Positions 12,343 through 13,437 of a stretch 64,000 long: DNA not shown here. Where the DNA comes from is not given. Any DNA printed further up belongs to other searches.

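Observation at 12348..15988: GC-rich three-gene operon of unknown membrane-associated proteins driven by a perfect consensus promoter, divergent from the ncRNA candidate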

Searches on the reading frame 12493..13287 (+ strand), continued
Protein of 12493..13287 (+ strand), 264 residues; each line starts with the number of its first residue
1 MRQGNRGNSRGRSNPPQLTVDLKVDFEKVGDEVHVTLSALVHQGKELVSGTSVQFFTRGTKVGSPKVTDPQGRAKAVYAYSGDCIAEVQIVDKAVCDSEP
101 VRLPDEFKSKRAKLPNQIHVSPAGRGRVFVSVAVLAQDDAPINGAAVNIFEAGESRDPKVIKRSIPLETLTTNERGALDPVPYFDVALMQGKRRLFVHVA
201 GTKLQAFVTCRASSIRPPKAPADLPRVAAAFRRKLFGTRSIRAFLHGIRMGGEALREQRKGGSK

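Call 45: find_encoding_contigs(protein=P0013, flank=7000, max_places=1)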
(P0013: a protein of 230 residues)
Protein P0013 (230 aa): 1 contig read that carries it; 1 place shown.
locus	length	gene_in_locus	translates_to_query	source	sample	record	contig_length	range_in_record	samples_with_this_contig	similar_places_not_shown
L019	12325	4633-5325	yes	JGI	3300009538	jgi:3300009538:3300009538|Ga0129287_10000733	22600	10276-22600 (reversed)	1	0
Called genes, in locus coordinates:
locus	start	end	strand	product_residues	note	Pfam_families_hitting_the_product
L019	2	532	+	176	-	?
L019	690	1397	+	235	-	PF13367:PrsW-protease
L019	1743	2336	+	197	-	PF00011:HSP20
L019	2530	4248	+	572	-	PF12229:PG_binding_4, PF04294:VanW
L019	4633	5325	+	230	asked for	-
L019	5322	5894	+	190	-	-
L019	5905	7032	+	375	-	-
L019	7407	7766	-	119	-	PF18895:T4SS_pilin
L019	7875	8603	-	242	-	PF04956:TrbC (weak), PF18895:T4SS_pilin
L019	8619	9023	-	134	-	PF18895:T4SS_pilin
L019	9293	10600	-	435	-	PF01547:SBP_bac_1, PF13416:SBP_bac_8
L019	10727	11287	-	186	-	PF01209:Ubie_methyltran, PF13489:Methyltransf_23 (weak), PF13847:Methyltransf_31, PF08241:Methyltransf_11, PF08242:Methyltransf_12 (weak), PF13649:Methyltransf_25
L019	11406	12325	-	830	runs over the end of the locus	PF00521:DNA_topoisoIV, PF03989:DNA_gyraseA_C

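Call 46: find_encoding_contigs(protein=P0026, flank=7000, max_places=1)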
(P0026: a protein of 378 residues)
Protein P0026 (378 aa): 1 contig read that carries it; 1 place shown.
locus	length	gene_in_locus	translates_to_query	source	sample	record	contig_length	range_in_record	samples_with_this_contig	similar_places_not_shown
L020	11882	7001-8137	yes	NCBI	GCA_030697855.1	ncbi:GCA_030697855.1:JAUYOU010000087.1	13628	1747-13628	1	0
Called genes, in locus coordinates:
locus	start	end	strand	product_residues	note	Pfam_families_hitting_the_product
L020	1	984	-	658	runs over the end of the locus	PF03030:H_PPase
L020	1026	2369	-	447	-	PF08529:NusA_N, PF00575:S1, PF13184:KH_NusA_1st, PF26594:KH_NusA_2nd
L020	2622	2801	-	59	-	-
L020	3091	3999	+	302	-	PF02899:Phage_int_SAM_1, PF13495:Phage_int_SAM_4 (weak), PF00589:Phage_integrase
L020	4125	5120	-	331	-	PF00579:tRNA-synt_1b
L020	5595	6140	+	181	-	-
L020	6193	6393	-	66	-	PF00313:CSD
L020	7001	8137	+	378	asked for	-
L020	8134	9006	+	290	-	-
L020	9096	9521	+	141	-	-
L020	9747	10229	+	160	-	-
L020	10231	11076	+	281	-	-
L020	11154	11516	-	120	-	PF04956:TrbC (faint), PF18895:T4SS_pilin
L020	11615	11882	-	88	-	PF04956:TrbC, PF18895:T4SS_pilin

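Call 52: search_protein_families(library=padloc, proteins=[window:12493-13287:+, L017:8001-8756:+, L017:8753-9325:+, L017:9327-10397:+, L018:7001-8221:+, L018:8238-9344:+, L007:10964-11593:+, L007:11590-12996:+], max_evalue=0.1)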
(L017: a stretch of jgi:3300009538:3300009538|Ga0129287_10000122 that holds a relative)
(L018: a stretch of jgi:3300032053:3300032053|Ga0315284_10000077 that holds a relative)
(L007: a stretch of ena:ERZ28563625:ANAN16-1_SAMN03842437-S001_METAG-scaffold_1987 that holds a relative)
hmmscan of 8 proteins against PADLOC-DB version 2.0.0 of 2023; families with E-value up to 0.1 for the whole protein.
window:12493-13287:+ (264 aa): 0 families

L017:8001-8756:+ (251 aa): 0 families

L017:8753-9325:+ (190 aa): 0 families

L017:9327-10397:+ (356 aa): 0 families

L018:7001-8221:+ (406 aa): 0 families

L018:8238-9344:+ (368 aa): 0 families

L007:10964-11593:+ (209 aa): 0 families

L007:11590-12996:+ (468 aa): 0 families

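Call 53: search_protein_families(library=ncbifam, proteins=[window:12493-13287:+, L017:8001-8756:+, L017:8753-9325:+, L017:9327-10397:+, L018:7001-8221:+, L018:8238-9344:+, L007:10964-11593:+, L007:11590-12996:+], max_evalue=0.1)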
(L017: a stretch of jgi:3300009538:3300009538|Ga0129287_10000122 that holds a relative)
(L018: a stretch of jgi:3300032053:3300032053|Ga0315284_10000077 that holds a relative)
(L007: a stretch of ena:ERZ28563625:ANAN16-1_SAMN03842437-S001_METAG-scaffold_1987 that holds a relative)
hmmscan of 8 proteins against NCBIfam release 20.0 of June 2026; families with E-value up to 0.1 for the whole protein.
window:12493-13287:+ (264 aa): 0 families

L017:8001-8756:+ (251 aa): 0 families

L017:8753-9325:+ (190 aa): 0 families

L017:9327-10397:+ (356 aa): 1 family
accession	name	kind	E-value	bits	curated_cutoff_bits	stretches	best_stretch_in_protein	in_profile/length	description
NF050799.1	TA_anti_VapB_Sulfo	equivalog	0.058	14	60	0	155-185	7-38/69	type II toxin-antitoxin system VapB family antitoxin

L018:7001-8221:+ (406 aa): 0 families

L018:8238-9344:+ (368 aa): 1 family
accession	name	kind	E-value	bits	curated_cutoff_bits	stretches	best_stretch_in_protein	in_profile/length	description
NF033734.1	MFS_ArsJ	equivalog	0.068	12.3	400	0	7-41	147-181/392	organoarsenical effux MFS transporter ArsJ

L007:10964-11593:+ (209 aa): 0 families

L007:11590-12996:+ (468 aa): 0 families

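Call 61: list_cluster_members(proteins=[P0018, P0046, P0015, P0040, P0057, P0048, P0085, P0063, P0070, P0030])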
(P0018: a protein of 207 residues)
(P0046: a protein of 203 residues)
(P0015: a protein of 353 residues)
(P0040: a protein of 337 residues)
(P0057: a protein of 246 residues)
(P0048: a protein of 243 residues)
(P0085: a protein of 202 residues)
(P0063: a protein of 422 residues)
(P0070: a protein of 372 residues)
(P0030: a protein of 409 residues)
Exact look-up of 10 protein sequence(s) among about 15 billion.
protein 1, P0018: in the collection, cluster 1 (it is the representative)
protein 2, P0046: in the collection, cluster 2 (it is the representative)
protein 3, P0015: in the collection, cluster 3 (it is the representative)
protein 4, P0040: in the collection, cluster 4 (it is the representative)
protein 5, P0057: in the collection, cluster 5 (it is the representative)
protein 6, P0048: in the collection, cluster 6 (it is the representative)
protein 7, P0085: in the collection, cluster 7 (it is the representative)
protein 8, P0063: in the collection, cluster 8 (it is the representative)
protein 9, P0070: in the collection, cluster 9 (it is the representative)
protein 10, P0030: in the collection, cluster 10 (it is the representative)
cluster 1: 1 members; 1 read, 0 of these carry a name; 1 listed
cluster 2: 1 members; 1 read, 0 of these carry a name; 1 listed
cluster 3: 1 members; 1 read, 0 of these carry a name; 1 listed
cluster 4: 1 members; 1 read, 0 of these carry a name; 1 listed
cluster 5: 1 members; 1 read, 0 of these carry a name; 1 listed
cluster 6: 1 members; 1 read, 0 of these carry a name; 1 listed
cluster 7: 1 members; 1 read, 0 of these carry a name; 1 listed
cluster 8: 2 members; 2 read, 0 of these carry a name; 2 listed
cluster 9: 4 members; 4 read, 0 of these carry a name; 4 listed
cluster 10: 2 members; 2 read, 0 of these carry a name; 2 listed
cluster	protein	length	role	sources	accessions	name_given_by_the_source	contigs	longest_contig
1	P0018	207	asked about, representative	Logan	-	-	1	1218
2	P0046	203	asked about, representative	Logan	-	-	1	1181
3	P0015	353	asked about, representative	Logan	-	-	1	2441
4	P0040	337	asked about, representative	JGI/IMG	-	-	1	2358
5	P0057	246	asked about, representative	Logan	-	-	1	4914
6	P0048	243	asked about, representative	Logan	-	-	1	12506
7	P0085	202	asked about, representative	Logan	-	-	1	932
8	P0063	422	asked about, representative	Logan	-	-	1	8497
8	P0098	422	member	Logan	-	-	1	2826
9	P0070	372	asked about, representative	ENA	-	-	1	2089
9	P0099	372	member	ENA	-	-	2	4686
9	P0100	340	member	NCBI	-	-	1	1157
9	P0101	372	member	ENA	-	-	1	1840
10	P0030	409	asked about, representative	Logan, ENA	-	-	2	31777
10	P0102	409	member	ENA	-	-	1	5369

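Call 62: find_encoding_contigs(protein=P0030, flank=8000, max_places=1)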
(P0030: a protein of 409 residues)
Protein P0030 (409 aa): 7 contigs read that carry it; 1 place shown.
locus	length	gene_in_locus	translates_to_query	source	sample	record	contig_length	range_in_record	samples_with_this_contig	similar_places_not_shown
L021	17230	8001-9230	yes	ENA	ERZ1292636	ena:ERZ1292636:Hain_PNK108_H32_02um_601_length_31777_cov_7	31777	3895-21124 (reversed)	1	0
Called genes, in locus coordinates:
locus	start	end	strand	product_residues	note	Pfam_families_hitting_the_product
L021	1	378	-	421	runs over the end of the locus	PF05697:Trigger_N, PF00254:FKBP_C, PF05698:Trigger_C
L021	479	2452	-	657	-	PF03030:H_PPase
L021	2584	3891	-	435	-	PF08529:NusA_N, PF00575:S1, PF13184:KH_NusA_1st, PF26594:KH_NusA_2nd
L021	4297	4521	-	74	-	-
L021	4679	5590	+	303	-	PF02899:Phage_int_SAM_1, PF13102:Phage_int_SAM_5 (weak), PF13495:Phage_int_SAM_4, PF00589:Phage_integrase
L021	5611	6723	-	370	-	PF00579:tRNA-synt_1b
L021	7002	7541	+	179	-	-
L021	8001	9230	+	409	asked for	PF02369:Big_1 (faint), PF17789:MG4 (faint)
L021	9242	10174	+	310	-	-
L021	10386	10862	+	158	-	-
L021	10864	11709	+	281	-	-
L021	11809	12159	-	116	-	PF18895:T4SS_pilin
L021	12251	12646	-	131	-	PF04956:TrbC (weak), PF18895:T4SS_pilin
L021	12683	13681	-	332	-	PF18895:T4SS_pilin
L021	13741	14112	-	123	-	PF05635:23S_rRNA_IVP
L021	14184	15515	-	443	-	PF01547:SBP_bac_1, PF13416:SBP_bac_8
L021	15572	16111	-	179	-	PF01209:Ubie_methyltran, PF05175:MTS (weak), PF13847:Methyltransf_31, PF08241:Methyltransf_11, PF08242:Methyltransf_12, PF13649:Methyltransf_25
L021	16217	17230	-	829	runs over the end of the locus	PF00521:DNA_topoisoIV, PF03989:DNA_gyraseA_C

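Call 63: find_encoding_contigs(protein=P0048, flank=8000, max_places=1)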
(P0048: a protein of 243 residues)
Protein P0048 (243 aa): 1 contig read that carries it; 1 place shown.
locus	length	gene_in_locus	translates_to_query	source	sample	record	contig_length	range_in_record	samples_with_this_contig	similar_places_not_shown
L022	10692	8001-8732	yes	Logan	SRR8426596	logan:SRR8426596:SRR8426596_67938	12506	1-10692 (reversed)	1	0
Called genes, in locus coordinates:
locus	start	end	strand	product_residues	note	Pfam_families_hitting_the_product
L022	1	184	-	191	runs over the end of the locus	PF00717:Peptidase_S24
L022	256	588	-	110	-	PF02452:PemK_toxin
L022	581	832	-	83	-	PF02604:PhdYeFM_antitox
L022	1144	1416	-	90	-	-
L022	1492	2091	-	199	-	-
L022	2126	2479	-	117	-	PF01258:zf-dskA_traR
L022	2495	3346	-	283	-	-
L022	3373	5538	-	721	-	PF01138:RNase_PH, PF03725:RNase_PH_C, PF03726:PNPase (faint), PF01138:RNase_PH, PF00013:KH_1, PF00575:S1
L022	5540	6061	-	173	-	PF01936:NYN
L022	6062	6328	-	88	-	PF00312:Ribosomal_S15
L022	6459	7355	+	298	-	PF02899:Phage_int_SAM_1, PF13495:Phage_int_SAM_4 (faint), PF00589:Phage_integrase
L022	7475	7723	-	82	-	-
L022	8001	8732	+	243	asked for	-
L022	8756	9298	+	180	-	-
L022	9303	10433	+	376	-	-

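Call 71: search_solved_structures(query=A6, max_evalue=1)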
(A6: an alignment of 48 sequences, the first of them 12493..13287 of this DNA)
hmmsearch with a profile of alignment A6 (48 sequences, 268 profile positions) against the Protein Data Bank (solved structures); distinct sequences matched with E-value up to 1: 11.
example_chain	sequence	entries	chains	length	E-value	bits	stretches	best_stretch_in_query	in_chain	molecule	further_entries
6tpl_A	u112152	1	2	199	6.8e-06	28.9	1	17-92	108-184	Intimin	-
10ps_A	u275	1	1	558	0.00044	23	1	134-180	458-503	Serine-aspartate repeat-containing protein D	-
1cwv_A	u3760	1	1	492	0.0014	21.3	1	125-209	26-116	INVASIN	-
1f00_I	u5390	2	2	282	0.002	20.8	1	19-92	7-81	INTIMIN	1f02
3lso_A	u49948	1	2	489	0.003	20.3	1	20-89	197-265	Putative membrane anchored protein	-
8qox_B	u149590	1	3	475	0.015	17.9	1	128-171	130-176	Conserved membrane protein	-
6fwv_A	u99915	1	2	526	0.022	17.4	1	107-182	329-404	Collagen Adhesion protein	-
6wi5_A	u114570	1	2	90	0.14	14.8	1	100-157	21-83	De novo designed protein Foldit4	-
2yn3_A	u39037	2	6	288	0.15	14.7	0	120-148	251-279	PUTATIVE INNER MEMBRANE PROTEIN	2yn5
6tqd_A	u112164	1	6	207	0.15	14.6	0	25-89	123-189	Intimin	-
9c7v_B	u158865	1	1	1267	0.17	14.5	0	129-195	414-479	BOS complex subunit NOMO2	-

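Call 79: predict_structure(alignment_id=A6)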
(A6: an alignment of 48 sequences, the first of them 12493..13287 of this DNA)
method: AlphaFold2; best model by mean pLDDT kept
length: 264 residues; sequences in the alignment: 48
mean_pLDDT: 89.7   pTM: 0.57
mean pLDDT of the five models: 89.7, 89.2, 88.4, 88.1, 87.0
residues with pLDDT >= 90: 184; 70-90: 53; 50-70: 26; < 50: 1
segments of 3 or more residues with pLDDT < 50: none
pLDDT, mean of each block of 10 residues (from residue 1): 63 81 94 95 96 97 98 97 95 96 83 89 93 97 97 92 92 97 90 95 97 71 78 71 88 94 76
secondary structure, 60 per line:
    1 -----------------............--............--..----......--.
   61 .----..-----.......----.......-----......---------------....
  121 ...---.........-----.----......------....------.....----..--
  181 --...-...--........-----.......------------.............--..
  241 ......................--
elements in order: E18-29 E32-43 E52-57 E73-79 E84-90 E96-101 E117-123 E127-135 E146-151 H158-161 E168-172 E183-185 E192-199 E205-211 H224-236 H239-262

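Call 82: fold_search(model_id=the predicted structure, library=pdb)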
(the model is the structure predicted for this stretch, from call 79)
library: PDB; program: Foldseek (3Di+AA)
matches with E <= 10: 1707; with E <= 0.001: 10
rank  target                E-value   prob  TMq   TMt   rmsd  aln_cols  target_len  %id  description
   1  9bey                  1.5e-04  1.00  0.25  0.09  17.0       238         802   13  Structure of a lambda-carrageenan active GH2 A in complex with inhibitor (released 2025-08-27)
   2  6tpl_A                1.6e-04  1.00  0.30  0.39  18.8       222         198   15  D0-D1 domain of Intimin (released 2021-01-13)
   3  1nug_B                1.9e-04  1.00  0.27  0.13  11.4       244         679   16  Role of Calcium Ions in the Activation and Activity of the Transglutaminase 3 Enzyme (2 calciums, 1 Mg, inactive form) (released 2003-04-22)
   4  6tpl_B                2.1e-04  1.00  0.25  0.33  19.8       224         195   14  D0-D1 domain of Intimin (released 2021-01-13)
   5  6d1p_A                2.8e-04  1.00  0.25  0.09  18.6       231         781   12  Apo structure of Bacteroides uniformis beta-glucuronidase 3 (released 2018-10-17)
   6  1f00                  3.9e-04  1.00  0.28  0.26  12.1       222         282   14  CRYSTAL STRUCTURE OF C-TERMINAL 282-RESIDUE FRAGMENT OF ENTEROPATHOGENIC E. COLI INTIMIN (released 2000-07-12)
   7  8iyk_F                4.5e-04  1.00  0.28  0.12  12.3       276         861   14  Tail tip conformation 1 of phage lambda tail (released 2023-10-18)
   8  7q62_B                5.3e-04  1.00  0.26  0.09  15.3       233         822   12  Structure of TEV cleaved A2ML1 dimer (A2ML1-TT dimer) (released 2022-04-20)
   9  7q62_A                5.3e-04  1.00  0.23  0.06  15.8       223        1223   12  Structure of TEV cleaved A2ML1 dimer (A2ML1-TT dimer) (released 2022-04-20)
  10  6d7j_A                6.8e-04  1.00  0.25  0.09  17.7       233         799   14  The Crystal Structure of Parabacteroides merdae Beta-Glucuronidase (GUS) with Glycerol in Active-Site (released 2019-05-01)
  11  6dxu_A                1.0e-03  1.00  0.25  0.09  17.4       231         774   13  Crystal Structure of Parabacteroides merdae Beta-Glucuronidase (GUS) (released 2019-02-27)
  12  6dxu_B                1.1e-03  1.00  0.25  0.09  17.6       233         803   14  Crystal Structure of Parabacteroides merdae Beta-Glucuronidase (GUS) (released 2019-02-27)
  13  6dxu_C                1.2e-03  1.00  0.26  0.09  17.8       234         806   14  Crystal Structure of Parabacteroides merdae Beta-Glucuronidase (GUS) (released 2019-02-27)
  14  6d7j_D                1.2e-03  1.00  0.25  0.09  17.5       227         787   12  The Crystal Structure of Parabacteroides merdae Beta-Glucuronidase (GUS) with Glycerol in Active-Site (released 2019-05-01)
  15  6d7j_C                1.2e-03  1.00  0.24  0.09  18.2       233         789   13  The Crystal Structure of Parabacteroides merdae Beta-Glucuronidase (GUS) with Glycerol in Active-Site (released 2019-05-01)
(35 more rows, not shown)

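Call 94: search_protein_families(library=pfam, proteins=[L007:10964-11593:+, L007:11590-12996:+, L019:5322-5894:+, L019:5905-7032:+, L021:10386-10862:+, L021:10864-11709:+, L021:7002-7541:+, L022:8756-9298:+, L022:9303-10433:+, L021:9242-10174:+], max_evalue=0.1)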
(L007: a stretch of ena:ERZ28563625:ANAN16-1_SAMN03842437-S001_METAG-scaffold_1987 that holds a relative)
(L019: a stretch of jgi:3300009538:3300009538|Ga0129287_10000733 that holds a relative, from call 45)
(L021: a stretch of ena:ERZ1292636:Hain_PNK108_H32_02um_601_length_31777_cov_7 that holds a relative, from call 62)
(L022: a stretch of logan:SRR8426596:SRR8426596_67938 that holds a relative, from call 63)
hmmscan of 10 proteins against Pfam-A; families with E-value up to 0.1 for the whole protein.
L007:10964-11593:+ (209 aa): 0 families

L007:11590-12996:+ (468 aa): 0 families

L019:5322-5894:+ (190 aa): 6 families
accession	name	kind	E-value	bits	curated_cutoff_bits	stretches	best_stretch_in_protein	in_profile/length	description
PF21545.3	T7SS_EccA1_N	-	0.0095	15.7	27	1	91-135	215-255/272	T7SS, ESX-1 secretion system protein EccA1, N-terminal domain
PF04003.17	Utp12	-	0.01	16.4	31.5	1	38-125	6-96/107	Dip2/Utp12 Family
PF13428.12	TPR_14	-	0.044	14.9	23.5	0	147-171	6-30/44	Tetratricopeptide repeat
PF16113.10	ECH_2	-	0.055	13.4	27.2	1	61-173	214-320/335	Enoyl-CoA hydratase/isomerase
PF03448.22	MgtE_N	-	0.061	14.3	25.9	0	38-76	42-80/102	MgtE intracellular N domain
PF23659.1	UFL1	-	0.072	13.9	27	0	52-131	20-101/120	E3 UFM1-protein ligase 1-like domain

L019:5905-7032:+ (375 aa): 1 family
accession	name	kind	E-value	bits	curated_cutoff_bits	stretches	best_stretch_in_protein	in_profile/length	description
PF14476.11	Chloroplast_duf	-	0.023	14.1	25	0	129-167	17-53/320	Petal formation-expressed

L021:10386-10862:+ (158 aa): 0 families

L021:10864-11709:+ (281 aa): 0 families

L021:7002-7541:+ (179 aa): 0 families

L022:8756-9298:+ (180 aa): 0 families

L022:9303-10433:+ (376 aa): 0 families

L021:9242-10174:+ (310 aa): 0 families

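Call 95: search_dna_similar(query=window:12493-13287:+, collection=phages, mode=protein, max_evalue=0.001, max_rows=10)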
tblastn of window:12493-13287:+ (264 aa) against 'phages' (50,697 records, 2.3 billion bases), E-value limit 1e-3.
No match.
